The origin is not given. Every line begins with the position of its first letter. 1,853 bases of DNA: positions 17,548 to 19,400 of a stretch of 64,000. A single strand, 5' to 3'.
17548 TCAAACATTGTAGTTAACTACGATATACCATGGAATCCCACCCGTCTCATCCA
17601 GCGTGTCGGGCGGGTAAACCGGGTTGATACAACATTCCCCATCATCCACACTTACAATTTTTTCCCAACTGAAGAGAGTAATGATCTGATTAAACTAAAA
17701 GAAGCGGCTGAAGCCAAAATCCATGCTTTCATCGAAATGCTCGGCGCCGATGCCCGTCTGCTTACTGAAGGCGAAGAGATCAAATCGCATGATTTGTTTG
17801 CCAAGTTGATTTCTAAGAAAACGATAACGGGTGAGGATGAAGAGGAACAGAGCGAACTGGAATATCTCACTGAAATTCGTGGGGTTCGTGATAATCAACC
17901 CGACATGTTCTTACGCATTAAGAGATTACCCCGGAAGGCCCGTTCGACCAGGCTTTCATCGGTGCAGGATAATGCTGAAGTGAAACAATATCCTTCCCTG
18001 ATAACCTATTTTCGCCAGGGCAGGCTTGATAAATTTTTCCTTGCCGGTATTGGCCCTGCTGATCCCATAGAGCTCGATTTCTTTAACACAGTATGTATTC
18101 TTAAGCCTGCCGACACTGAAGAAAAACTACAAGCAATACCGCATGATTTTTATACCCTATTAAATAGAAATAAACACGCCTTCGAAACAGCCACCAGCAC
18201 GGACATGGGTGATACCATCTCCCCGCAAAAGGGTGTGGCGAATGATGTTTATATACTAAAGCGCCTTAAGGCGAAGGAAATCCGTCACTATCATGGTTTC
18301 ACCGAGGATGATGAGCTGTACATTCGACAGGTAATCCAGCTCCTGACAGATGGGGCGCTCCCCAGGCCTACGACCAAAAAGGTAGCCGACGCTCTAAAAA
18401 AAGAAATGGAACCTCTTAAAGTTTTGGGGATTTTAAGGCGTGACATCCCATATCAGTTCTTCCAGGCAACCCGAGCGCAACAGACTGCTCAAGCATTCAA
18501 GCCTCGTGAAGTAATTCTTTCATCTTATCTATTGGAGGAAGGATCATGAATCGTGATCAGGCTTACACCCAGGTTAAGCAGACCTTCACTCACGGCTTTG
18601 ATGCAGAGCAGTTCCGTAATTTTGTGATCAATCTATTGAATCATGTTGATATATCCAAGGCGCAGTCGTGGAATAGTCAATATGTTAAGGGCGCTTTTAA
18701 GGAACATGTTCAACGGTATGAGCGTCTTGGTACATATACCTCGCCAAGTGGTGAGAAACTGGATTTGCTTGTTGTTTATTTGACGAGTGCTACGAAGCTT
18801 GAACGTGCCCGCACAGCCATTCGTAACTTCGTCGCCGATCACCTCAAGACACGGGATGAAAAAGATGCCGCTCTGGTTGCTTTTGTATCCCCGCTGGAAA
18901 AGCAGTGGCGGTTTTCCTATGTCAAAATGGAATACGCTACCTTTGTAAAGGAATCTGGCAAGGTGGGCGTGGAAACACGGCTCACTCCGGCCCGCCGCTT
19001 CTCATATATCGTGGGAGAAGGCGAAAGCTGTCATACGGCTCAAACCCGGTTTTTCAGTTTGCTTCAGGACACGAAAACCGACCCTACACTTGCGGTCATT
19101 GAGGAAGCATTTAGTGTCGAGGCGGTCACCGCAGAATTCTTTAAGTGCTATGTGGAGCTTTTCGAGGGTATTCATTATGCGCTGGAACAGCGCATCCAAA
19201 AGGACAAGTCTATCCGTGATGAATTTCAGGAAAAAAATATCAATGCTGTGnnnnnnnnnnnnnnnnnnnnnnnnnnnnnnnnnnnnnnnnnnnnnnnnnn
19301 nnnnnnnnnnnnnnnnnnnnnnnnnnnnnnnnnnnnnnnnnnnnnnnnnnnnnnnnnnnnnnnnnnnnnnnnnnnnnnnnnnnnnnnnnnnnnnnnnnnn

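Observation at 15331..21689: PLD-SNF2 helicase-nuclease translationally coupled to an Eco57I-like N6A methyltransferase: two-gene restriction-modification-like module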

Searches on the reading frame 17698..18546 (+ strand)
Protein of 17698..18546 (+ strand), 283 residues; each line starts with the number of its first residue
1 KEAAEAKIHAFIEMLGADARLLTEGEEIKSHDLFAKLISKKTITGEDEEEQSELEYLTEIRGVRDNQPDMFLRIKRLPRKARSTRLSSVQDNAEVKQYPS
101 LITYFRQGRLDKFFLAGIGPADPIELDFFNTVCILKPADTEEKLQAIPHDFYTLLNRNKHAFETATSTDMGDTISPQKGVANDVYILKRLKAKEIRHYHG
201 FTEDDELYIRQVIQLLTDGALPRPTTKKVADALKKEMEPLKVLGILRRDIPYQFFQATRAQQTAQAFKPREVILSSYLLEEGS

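Call 67: predict_structure(alignment_id=A2)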
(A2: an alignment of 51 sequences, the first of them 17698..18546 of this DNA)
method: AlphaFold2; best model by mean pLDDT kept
length: 283 residues; sequences in the alignment: 51
mean_pLDDT: 49.3   pTM: 0.26
mean pLDDT of the five models: 49.3, 45.9, 43.8, 43.2, 43.2
residues with pLDDT >= 90: 0; 70-90: 50; 50-70: 47; < 50: 186
segments of 3 or more residues with pLDDT < 50: 1-54, 77-97, 99-112, 115-120, 126-129, 131-149, 162-199, 260-283
pLDDT, mean of each block of 10 residues (from residue 1): 38 32 35 36 36 50 61 52 40 43 42 47 49 44 44 50 44 40 40 43 74 78 78 73 77 65 41 33 36
secondary structure, 60 per line:
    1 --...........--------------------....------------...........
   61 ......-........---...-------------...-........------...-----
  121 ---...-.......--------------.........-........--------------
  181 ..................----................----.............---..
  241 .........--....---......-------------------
elements in order: H3-13 H34-37 H50-66 H68-75 H99-106 E113-115 E124-126 H128-134 H149-157 H159-166 H181-198 H203-218 H223-235 H239-249 H252-255 H259-264

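Call 76: search_protein_families(library=pfam, proteins=[window:17698-18546:+], max_evalue=5)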
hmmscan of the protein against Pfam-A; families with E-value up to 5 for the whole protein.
window:17698-18546:+ (283 aa): 1 family
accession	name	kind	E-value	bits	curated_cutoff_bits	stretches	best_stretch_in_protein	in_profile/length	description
PF19360.4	TadB_TadC_N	-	0.11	12.7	27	1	226-274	52-96/143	TadB/TadC N-terminal domain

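Call 89: search_solved_structures(query=A2, max_evalue=0.001)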
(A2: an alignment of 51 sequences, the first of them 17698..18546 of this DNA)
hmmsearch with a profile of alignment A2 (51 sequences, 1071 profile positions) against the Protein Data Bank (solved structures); distinct sequences matched with E-value up to 0.001: 154 (the best 60 are shown).
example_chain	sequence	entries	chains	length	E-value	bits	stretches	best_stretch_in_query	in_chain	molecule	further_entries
2zu6_A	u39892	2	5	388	6.1e-12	47.6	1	580-766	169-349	Eukaryotic initiation factor 4A-I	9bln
9dts_A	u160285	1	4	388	6.1e-12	47.6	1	580-766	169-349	Eukaryotic initiation factor 4A-I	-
6xki_A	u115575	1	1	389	6.1e-12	47.5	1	580-766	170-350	Eukaryotic initiation factor 4A-I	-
7ppz_B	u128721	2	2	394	6.3e-12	47.5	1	580-766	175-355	Eukaryotic initiation factor 4A-I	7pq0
5zc9_A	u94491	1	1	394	6.3e-12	47.5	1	580-766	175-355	Eukaryotic initiation factor 4A-I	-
6zmw_j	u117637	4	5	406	6.6e-12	47.4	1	580-766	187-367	Eukaryotic initiation factor 4A-I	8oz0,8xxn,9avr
3eiq_A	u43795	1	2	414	6.9e-12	47.4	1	580-766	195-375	Eukaryotic initiation factor 4A-I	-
8huj_A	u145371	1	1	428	7.3e-12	47.3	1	580-766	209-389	Eukaryotic initiation factor 4A-I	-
1hv8_A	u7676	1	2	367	4.1e-11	44.8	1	630-776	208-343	PUTATIVE ATP-DEPENDENT RNA HELICASE MJ0669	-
9i9f_A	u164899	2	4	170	1e-09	40.2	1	632-766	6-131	Eukaryotic initiation factor 4A-I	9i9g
6uv0_A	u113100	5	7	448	1.4e-09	39.8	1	612-797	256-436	Probable ATP-dependent RNA helicase DDX17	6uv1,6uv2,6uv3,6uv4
1wp9_A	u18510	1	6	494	1.6e-09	39.5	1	590-764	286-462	ATP-dependent RNA helicase, putative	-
7znj_A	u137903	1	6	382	1.8e-09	39.4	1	615-765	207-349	Eukaryotic initiation factor 4A-III, N-terminally processed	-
2j0u_B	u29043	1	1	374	1.8e-09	39.4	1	615-765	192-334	ATP-DEPENDENT RNA HELICASE DDX48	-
6qdv_7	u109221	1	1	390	1.8e-09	39.4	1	615-765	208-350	Eukaryotic initiation factor 4A-III, N-terminally processed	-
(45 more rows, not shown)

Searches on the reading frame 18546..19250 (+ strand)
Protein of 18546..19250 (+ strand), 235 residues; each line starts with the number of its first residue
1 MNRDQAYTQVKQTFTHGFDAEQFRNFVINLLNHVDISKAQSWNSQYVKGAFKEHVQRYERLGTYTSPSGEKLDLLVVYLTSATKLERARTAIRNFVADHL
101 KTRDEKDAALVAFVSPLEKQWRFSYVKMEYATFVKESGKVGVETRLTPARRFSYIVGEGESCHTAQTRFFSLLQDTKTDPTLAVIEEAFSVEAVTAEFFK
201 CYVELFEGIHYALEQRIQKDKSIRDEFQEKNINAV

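Call 42: predict_structure(alignment_id=A1)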
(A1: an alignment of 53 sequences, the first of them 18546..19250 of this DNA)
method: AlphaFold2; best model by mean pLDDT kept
length: 235 residues; sequences in the alignment: 53
mean_pLDDT: 85.8   pTM: 0.79
mean pLDDT of the five models: 85.8, 84.2, 83.7, 83.7, 82.2
residues with pLDDT >= 90: 118; 70-90: 92; 50-70: 24; < 50: 1
segments of 3 or more residues with pLDDT < 50: none
pLDDT, mean of each block of 10 residues (from residue 1): 89 90 92 91 91 94 93 95 82 88 78 92 86 71 57 79 72 83 89 83 92 93 94 85
secondary structure, 60 per line:
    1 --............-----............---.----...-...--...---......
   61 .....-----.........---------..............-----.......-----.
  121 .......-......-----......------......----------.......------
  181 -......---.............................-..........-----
elements in order: H3-14 H20-31 E40-42 E55-65 E71-79 H89-102 E108-114 E120-127 E129-134 E140-145 E152-157 H168-174 H182-187 H191-219 H221-230

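Call 45: fold_search(model_id=the predicted structure, library=pdb)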
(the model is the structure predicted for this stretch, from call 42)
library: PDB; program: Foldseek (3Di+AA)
matches with E <= 10: 1213; with E <= 0.001: 0
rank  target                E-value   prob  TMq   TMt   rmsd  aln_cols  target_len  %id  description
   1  5jju_A                7.6e-03  0.72  0.22  0.17  13.5       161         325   17  Crystal structure of Rv2837c complexed with 5'-pApA and 5'-AMP (released 2016-05-04)
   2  9ksn_B                1.0e-02  0.80  0.22  0.17  15.9       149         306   13  Crystal structure of meso-diaminopimelate dehydrogenase from Bacillus thermozeamaize mutant M9 complexed with NADP+ (released 2025-05-21)
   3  2eb0_A                1.1e-02  0.96  0.23  0.19   9.7       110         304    8  Crystal structure of Methanococcus jannaschii putative family II inorganic pyrophosphatase (released 2007-08-07)
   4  2c1g                  1.2e-02  0.18  0.16  0.12  15.6       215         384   10  Structure of Streptococcus pneumoniae peptidoglycan deacetylase (SpPgdA) (released 2005-09-15)
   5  9ksn_A                1.7e-02  0.72  0.21  0.17  15.8       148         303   12  Crystal structure of meso-diaminopimelate dehydrogenase from Bacillus thermozeamaize mutant M9 complexed with NADP+ (released 2025-05-21)
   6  8hp0_A                1.9e-02  0.38  0.21  0.17  16.1       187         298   14  Crystal structure of meso-diaminopimelate dehydrogenase from Prevotella timonensis (released 2023-12-13)
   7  4ls9_A                2.0e-02  0.57  0.20  0.16  13.4       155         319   12  Structure of mycobacterial nrnA homolog reveals multifunctional nuclease activities (released 2014-07-16)
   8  3bio_B                2.1e-02  0.57  0.22  0.18  15.4       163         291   13  Crystal structure of oxidoreductase (Gfo/Idh/MocA family member) from Porphyromonas gingivalis W83 (released 2007-12-25)
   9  8i9r_Cy               2.2e-02  0.35  0.17  0.17  13.7       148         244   11  Cryo-EM structure of a Chaetomium thermophilum pre-60S ribosomal subunit - State 5S RNP (released 2023-05-17)
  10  9qcc_Y                2.2e-02  0.33  0.22  0.15  12.0       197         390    9  Activated XauSPARDA filament assembly with bound dsDNA substrate (released 2025-12-17)
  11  8pv1_Cf               2.2e-02  0.30  0.16  0.14  13.8       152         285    9  Chaetomium thermophilum pre-60S State 6 - pre-5S rotation - L1 intermediate - composite structure (released 2023-11-15)
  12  3bio_A                2.4e-02  0.54  0.22  0.18  15.7       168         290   13  Crystal structure of oxidoreductase (Gfo/Idh/MocA family member) from Porphyromonas gingivalis W83 (released 2007-12-25)
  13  5csa_B                2.8e-02  0.57  0.23  0.08  14.7       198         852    6  Crystal structure of domains BT-BCCP-AC1-AC5 of yeast acetyl-CoA carboxylase (released 2015-10-28)
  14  3wb9_A                2.8e-02  0.54  0.21  0.17  15.6       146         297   12  Crystal Structures of meso-diaminopimelate dehydrogenase from Symbiobacterium thermophilum (released 2014-03-26)
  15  1k23_A                3.4e-02  0.72  0.26  0.21  13.5       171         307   12  Inorganic Pyrophosphatase (Family II) from Bacillus subtilis (released 2001-10-31)
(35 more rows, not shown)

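Call 69: search_protein_representatives(protein=window:18546-19250:+)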
Query: 235 residues. Proteins with E-value up to 0.001 (for the whole library): 1276; up to 1e-10: 680; up to 1e-30: 283. The best 150 are listed.
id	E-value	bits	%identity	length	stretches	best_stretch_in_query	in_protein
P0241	6.0e-105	365.9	73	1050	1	1-235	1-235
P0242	2.6e-102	357.3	71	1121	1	1-235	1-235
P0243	5.0e-97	340.0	68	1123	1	1-233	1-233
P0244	8.5e-97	339.2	70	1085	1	1-232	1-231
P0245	1.7e-82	292.5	59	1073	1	1-234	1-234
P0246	3.5e-81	288.2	73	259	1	1-181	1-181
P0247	1.7e-78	279.4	56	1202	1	1-235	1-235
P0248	8.4e-77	273.9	57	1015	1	1-234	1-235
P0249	2.0e-72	259.6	58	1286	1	1-234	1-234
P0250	2.4e-71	256.1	51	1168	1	2-232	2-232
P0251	1.2e-65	237.4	64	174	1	1-174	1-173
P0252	1.8e-65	236.8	82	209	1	80-217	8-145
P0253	1.9e-64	233.5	48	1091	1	1-233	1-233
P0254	3.9e-63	229.2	48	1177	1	1-234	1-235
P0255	1.2e-62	227.7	50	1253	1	1-233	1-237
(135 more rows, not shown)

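Call 71: search_solved_structures(query=A1, max_evalue=1)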
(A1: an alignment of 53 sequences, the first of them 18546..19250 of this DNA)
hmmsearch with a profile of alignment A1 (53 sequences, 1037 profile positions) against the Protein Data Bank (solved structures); distinct sequences matched with E-value up to 1: 25.
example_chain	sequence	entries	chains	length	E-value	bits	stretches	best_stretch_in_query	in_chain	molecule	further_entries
7lni_A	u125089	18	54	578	2.2e-43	152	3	655-1019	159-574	Site-specific DNA-methyltransferase (adenine-specific)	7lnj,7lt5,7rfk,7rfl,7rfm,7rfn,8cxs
8cxz_A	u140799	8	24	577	2.2e-43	152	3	655-1019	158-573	Site-specific DNA-methyltransferase (adenine-specific)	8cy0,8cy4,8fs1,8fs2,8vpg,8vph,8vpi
7qw5_A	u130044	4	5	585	8.3e-28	100.4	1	656-1024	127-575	Modification methylase BseCI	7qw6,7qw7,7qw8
8c45_A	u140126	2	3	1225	4.8e-16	61.5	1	654-1008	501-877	site-specific DNA-methyltransferase (adenine-specific)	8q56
9ewz_C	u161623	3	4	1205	8.5e-16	60.6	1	654-978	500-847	Adenine-specific methyltransferase BrxX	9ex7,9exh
8zek_A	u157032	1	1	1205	8.9e-16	60.6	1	654-978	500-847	site-specific DNA-methyltransferase (adenine-specific)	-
1aqi_A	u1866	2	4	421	2.5e-14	55.8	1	654-978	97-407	ADENINE-N6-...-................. TAQI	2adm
1g38_A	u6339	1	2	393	3e-14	55.5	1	654-978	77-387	MODIFICATION METHYLASE TAQI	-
2ibs_A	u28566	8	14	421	3.3e-14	55.4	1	654-978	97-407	Modification methylase TaqI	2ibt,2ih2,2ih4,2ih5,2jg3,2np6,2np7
1aqj_A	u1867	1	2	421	3.3e-14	55.4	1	654-978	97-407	ADENINE-N6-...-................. TAQI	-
8w0p_A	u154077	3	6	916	7.6e-11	44.2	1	653-861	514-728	RM.BsaXI | site-specific DNA-methyltransferase (adenine-specific)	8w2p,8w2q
7vru_A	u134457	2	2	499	7.9e-09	37.6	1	649-787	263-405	Site-specific DNA-methyltransferase (adenine-specific)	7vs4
3lkd_A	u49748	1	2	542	2e-08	36.2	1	654-797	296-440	Type I restriction-modification system methyltransferase subunit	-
2okc_A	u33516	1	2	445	4.2e-08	35.2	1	656-785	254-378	Type I restriction enzyme StySJI M protein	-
7bst_D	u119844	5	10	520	1.6e-07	33.2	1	649-804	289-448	Type I restriction enzyme EcoR124II M protein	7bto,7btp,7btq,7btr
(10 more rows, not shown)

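Call 76: search_protein_families(library=pfam, proteins=[window:18546-19250:+], max_evalue=5)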
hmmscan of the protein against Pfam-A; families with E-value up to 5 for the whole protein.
window:18546-19250:+ (235 aa): 1 family
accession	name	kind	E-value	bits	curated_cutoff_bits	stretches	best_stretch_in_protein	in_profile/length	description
PF20881.2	G1_gp67_C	-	0.057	14.4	27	1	182-230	13-61/100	Phage G1 gp67, C-terminal domain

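Call 91: fold_search(model_id=the predicted structure, library=viral)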
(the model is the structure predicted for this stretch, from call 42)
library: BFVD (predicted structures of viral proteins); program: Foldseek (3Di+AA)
matches with E <= 10: 1005; with E <= 0.001: 0
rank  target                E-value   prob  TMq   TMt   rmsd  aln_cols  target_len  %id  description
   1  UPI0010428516         4.4e-03  0.51  0.21  0.14  16.5       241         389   10  (no name look-up for this kind of identifier)
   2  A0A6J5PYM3            5.0e-03  0.44  0.20  0.16  11.5       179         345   11  Uncharacterized protein [uncultured Caudovirales phage]
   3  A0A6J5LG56            1.1e-02  0.47  0.19  0.23  13.1       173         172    8  Uncharacterized protein [uncultured Caudovirales phage]
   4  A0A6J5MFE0            1.2e-02  0.28  0.19  0.16  19.1       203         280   10  PD-(D/E)XK nuclease superfamily [uncultured Caudovirales phage]
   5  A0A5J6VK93            1.6e-02  0.72  0.23  0.12  15.5       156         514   10  Endonuclease/exonuclease/phosphatase family protein [Megaviridae environmental sample]
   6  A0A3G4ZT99            1.9e-02  0.75  0.20  0.20   7.6       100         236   14  Endonuclease/exonuclease/phosphatase domain-containing protein [Edafosvirus sp.]
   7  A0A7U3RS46            1.9e-02  0.69  0.20  0.06  14.4       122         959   11  Outer capsid protein VP2 [Bluetongue virus 3]
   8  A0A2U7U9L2            2.2e-02  0.47  0.19  0.15  14.8       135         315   12  Uncharacterized protein [Pandoravirus quercus]
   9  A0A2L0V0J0            2.2e-02  0.30  0.14  0.23  12.1       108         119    8  Uncharacterized protein [Agrobacterium phage Atu_ph07]
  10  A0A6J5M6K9            2.3e-02  0.35  0.22  0.20  19.6       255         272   11  COG5377 Phage-related protein, predicted endonuclease (Fragment) [uncultured Caudovirales phage]
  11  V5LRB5                2.5e-02  0.66  0.30  0.19  11.8       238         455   10  (no name in the UniProt tables at hand)
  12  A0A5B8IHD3            2.5e-02  0.51  0.19  0.13  13.5       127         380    9  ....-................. [Mimiviridae sp. ChoanoV1]
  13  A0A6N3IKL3            2.6e-02  0.20  0.15  0.12  13.7       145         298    9  (no name in the UniProt tables at hand)
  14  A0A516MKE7            2.6e-02  0.14  0.17  0.14  20.4       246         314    8  (no name in the UniProt tables at hand)
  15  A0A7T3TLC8            2.8e-02  0.89  0.27  0.21   8.5       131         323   11  (no name in the UniProt tables at hand)
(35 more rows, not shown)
